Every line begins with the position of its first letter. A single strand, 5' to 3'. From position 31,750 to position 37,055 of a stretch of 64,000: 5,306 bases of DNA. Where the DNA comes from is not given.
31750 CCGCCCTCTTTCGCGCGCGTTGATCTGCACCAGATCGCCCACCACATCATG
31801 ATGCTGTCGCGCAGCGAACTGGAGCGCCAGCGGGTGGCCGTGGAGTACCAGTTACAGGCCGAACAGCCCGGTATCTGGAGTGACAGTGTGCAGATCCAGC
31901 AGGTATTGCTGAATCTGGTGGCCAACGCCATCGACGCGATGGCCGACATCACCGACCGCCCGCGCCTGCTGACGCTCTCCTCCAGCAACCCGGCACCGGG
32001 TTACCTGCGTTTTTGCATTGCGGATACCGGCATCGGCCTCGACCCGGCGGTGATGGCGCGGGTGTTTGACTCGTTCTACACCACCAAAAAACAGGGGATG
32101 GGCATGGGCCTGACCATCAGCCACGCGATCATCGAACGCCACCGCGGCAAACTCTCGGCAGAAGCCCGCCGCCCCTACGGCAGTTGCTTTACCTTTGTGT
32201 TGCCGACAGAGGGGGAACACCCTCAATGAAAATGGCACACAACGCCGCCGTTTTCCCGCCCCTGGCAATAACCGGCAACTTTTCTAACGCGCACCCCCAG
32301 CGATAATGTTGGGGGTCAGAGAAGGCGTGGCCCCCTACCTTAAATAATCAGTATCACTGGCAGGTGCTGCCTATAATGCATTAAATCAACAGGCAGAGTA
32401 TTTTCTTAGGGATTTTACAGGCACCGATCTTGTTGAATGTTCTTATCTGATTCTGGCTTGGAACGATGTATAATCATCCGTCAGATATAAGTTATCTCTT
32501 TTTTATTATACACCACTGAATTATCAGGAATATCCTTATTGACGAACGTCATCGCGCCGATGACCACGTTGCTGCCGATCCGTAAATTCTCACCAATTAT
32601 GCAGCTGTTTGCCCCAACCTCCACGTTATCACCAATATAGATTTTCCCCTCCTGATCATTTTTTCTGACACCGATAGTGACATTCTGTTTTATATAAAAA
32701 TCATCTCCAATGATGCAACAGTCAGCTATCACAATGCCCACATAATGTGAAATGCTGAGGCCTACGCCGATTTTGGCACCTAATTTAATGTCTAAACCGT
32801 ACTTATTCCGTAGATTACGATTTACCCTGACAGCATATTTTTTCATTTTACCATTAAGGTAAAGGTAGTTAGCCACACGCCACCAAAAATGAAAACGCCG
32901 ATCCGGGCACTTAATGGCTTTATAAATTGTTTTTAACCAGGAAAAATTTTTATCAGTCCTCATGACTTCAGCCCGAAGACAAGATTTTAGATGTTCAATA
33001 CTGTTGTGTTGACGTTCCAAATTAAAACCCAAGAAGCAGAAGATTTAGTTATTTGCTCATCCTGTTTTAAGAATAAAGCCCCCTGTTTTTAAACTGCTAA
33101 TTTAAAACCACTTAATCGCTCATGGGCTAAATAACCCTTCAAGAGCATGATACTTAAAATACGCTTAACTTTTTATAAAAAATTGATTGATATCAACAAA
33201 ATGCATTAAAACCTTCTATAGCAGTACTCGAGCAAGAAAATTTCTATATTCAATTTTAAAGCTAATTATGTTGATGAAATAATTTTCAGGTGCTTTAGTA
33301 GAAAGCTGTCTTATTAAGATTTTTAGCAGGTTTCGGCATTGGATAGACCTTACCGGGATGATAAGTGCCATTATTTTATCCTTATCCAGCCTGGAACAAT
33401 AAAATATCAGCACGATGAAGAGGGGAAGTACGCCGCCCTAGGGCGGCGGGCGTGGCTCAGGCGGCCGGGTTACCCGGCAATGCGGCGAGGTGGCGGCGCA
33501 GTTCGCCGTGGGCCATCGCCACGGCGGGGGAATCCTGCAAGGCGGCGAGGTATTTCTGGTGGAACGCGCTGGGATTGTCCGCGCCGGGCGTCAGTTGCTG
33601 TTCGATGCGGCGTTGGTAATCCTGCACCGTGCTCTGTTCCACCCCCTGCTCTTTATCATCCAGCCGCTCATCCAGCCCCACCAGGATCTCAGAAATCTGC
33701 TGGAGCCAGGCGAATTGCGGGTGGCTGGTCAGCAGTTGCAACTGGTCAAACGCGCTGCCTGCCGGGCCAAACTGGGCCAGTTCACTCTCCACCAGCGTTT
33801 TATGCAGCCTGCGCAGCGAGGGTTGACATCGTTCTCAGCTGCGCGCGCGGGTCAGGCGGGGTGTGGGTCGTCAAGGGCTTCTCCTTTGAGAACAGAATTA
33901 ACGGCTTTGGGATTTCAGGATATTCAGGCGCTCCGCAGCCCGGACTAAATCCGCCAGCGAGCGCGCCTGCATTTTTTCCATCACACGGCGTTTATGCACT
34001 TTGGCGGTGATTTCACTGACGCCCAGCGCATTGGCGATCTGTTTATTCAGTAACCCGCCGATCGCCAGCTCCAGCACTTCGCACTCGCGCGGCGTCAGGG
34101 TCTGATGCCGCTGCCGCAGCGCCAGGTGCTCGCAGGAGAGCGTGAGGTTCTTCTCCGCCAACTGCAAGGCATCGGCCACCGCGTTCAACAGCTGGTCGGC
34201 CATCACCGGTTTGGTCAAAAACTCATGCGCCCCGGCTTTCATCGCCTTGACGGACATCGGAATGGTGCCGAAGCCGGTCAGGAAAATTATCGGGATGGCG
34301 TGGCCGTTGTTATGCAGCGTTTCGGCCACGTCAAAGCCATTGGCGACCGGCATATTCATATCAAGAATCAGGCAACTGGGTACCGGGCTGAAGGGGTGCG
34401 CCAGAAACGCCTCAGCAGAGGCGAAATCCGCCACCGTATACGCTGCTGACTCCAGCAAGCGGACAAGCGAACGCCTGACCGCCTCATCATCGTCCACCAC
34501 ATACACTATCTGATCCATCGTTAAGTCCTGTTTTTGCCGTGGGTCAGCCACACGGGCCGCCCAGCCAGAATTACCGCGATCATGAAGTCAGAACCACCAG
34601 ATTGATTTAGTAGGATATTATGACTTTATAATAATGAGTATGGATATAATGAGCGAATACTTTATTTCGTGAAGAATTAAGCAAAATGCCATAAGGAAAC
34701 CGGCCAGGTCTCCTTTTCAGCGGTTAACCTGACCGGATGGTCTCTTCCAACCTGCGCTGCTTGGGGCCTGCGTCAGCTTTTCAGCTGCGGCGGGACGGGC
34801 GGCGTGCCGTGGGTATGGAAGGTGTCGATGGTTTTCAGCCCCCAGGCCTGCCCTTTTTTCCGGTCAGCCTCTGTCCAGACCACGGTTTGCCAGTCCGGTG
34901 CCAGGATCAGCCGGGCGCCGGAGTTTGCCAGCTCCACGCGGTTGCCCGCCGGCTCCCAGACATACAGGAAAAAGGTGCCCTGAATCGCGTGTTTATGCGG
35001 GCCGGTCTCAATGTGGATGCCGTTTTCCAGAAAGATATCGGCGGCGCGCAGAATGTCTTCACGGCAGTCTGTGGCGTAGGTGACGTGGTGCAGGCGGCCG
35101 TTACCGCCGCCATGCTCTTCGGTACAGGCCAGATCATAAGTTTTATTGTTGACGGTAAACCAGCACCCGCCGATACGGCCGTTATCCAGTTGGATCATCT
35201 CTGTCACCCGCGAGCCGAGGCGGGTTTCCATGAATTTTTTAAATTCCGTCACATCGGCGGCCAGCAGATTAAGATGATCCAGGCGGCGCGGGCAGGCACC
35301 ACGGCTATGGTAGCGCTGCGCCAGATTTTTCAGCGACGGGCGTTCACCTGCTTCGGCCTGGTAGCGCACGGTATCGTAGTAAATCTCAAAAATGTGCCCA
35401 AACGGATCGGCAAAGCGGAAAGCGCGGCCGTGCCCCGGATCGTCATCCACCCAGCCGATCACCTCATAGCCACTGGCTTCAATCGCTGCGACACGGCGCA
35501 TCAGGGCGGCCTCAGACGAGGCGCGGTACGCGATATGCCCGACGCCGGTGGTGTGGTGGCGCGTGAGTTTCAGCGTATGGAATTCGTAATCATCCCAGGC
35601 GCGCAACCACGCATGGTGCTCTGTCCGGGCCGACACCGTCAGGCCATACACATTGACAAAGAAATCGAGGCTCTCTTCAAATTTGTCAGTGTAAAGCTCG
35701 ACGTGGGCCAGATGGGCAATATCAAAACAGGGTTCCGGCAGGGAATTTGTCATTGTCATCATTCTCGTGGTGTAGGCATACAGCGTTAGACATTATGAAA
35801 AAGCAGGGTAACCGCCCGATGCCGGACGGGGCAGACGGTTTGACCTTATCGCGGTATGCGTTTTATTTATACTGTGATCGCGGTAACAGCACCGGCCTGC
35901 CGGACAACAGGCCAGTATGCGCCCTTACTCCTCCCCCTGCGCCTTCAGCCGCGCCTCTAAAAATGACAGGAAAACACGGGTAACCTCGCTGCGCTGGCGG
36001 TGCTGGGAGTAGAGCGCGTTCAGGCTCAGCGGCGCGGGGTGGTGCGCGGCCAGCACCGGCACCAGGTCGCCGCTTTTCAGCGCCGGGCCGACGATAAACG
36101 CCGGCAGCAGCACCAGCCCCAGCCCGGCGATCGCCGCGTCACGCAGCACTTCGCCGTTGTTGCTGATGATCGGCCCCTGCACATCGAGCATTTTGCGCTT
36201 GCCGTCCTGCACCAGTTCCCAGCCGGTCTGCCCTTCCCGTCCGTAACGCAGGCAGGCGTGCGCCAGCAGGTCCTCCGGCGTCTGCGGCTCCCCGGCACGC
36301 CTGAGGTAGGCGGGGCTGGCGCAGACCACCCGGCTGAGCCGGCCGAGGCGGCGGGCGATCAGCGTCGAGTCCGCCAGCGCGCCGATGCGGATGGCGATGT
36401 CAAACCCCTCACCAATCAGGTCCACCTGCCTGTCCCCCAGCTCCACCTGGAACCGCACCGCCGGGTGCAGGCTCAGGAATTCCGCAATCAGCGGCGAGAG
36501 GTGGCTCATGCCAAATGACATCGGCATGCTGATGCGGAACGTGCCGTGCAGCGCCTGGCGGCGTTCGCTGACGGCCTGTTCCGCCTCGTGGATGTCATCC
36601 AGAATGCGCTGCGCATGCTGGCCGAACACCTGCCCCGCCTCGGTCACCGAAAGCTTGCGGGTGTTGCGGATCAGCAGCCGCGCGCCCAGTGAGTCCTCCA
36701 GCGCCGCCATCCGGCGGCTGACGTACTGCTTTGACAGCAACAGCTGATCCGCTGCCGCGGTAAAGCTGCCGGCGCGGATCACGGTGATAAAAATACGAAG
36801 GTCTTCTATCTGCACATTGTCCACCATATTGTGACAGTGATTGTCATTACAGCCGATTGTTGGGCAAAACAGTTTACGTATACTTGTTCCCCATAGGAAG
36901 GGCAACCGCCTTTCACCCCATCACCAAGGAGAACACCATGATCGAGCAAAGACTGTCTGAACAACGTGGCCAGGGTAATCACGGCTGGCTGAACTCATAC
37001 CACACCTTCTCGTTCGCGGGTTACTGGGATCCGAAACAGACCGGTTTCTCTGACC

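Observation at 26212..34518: Three-component module: receiver-only RR, giant kinase-like / histidine-kinase protein, LuxR-type RR, split by a low-GC foreign insert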

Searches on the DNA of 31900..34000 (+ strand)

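Call 26: search_dna_similar(query=window:32218-33426:+, collection=phages, mode=distant, max_rows=15)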
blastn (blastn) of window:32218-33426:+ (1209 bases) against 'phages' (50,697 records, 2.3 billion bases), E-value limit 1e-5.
No match.

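Call 27: search_dna_similar(query=window:32218-33426:+, collection=plasmids, mode=distant, max_rows=15)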
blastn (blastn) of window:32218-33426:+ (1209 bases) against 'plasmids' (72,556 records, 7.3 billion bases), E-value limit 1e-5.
Records with a match: 1; places in all: 1; records where one place covers at least 80% of the query: 0.
Best place of each record, by identity: 60-80% 1.
By first word of the organism name: Pantoea 1.
By predicted mobility (MOB-suite, as given by PLSDB): non-mobilizable 1.
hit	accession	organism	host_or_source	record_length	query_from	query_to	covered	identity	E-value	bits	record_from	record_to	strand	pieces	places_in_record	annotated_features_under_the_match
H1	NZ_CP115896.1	Pantoea piersonii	Homo sapiens,blood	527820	273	729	38%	66.9%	2e-29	138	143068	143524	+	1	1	serine acetyltransferase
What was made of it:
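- Tried and rejected: I searched for a DNA-level donor or mobile unit. blastn of the 1209-bp block found nothing in phages and only one 67% coding-sequence match in plasmids (calls 26, 27).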

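Call 52: search_rna_families(source=window, start=31900, end=34000, threshold=evalue, max_evalue=1)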
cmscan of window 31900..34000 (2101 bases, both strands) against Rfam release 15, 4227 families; matches with E-value up to 1: 0.
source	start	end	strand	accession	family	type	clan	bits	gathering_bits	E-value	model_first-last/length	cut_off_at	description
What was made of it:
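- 33033..33412 (-): AT-rich (32.5% GC) non-coding region upstream of the acetyltransferase, presumed to hold its own promoter. No Rfam match (call 52).
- Tried and rejected: Rfam found no RNA family in 31900..34000 (call 52).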

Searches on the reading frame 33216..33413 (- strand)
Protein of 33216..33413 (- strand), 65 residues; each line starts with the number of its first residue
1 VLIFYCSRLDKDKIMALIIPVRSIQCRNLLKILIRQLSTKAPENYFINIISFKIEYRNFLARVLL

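Call 39: search_protein_families(library=phrogs, proteins=[window:33216-33413:-], max_evalue=0.01)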
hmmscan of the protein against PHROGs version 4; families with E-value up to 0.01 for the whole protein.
window:33216-33413:- (65 aa): 0 families
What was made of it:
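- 33033..33412 (-): No PHROG hit for its 65-aa ORF (call 39).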

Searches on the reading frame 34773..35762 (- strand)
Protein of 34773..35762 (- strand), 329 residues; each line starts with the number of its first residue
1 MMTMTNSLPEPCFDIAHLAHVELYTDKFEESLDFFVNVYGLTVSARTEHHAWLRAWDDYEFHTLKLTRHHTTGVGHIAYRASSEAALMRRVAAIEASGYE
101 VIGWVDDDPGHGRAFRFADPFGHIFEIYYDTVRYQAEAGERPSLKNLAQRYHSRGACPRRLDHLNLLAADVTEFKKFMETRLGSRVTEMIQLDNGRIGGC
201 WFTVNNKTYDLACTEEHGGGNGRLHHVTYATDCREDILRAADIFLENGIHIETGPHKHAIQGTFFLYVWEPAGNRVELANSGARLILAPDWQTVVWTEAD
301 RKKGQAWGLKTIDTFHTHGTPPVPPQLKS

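Call 33: search_protein_families(library=ncbifam, proteins=[window:34773-35762:-], max_evalue=0.001)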
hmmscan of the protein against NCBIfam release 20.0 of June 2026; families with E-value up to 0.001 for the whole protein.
window:34773-35762:- (329 aa): 6 families
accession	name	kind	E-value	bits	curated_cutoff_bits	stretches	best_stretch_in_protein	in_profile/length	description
TIGR03211.1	catechol_2_3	equivalog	1.9e-86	290.1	320.2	1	14-320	1-303/303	catechol 2,3-dioxygenase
TIGR02295.1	HpaD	equivalog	1.1e-56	192.2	321.4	1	15-317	2-295/298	3,4-dihydroxyphenylacetate 2,3-dioxygenase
TIGR03213.1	23dbph12diox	equivalog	9.3e-14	51.5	366.45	1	18-293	4-274/287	biphenyl-2,3-diol 1,2-dioxygenase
NF000496.2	Fos_GSH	equivalog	8.8e-06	25.9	180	1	16-135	3-122/136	fosfomycin resistance glutathione transferase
NF000221.4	FosA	exception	1.8e-05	24.7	250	1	17-132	4-119/137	FosA family fosfomycin resistance glutathione transferase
NF038311.1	FosU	exception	0.00067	19.8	295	0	18-147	5-131/137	FosU family fosfomycin resistance glutathione transferase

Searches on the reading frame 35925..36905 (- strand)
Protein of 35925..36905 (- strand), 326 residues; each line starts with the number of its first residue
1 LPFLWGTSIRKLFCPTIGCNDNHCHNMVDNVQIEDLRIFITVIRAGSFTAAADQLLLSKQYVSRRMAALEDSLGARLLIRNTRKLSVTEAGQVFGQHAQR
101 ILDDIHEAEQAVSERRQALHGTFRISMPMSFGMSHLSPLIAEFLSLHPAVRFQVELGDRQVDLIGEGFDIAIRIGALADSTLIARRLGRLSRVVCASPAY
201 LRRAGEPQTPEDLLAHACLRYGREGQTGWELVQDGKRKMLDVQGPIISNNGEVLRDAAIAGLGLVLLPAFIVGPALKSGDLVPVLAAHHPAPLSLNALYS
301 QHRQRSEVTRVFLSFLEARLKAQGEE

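Call 5: search_protein_families(library=pfam, proteins=[window:35925-36905:-], max_evalue=0.01)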
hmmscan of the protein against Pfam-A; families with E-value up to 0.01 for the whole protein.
window:35925-36905:- (326 aa): 2 families
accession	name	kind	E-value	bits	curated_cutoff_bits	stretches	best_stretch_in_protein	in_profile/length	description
PF03466.25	LysR_substrate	-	3.2e-46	157.8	28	1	117-320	2-208/209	LysR substrate binding domain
PF00126.33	HTH_1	-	3.8e-20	72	26.6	1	33-92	1-60/60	Bacterial regulatory helix-turn-helix protein, lysR family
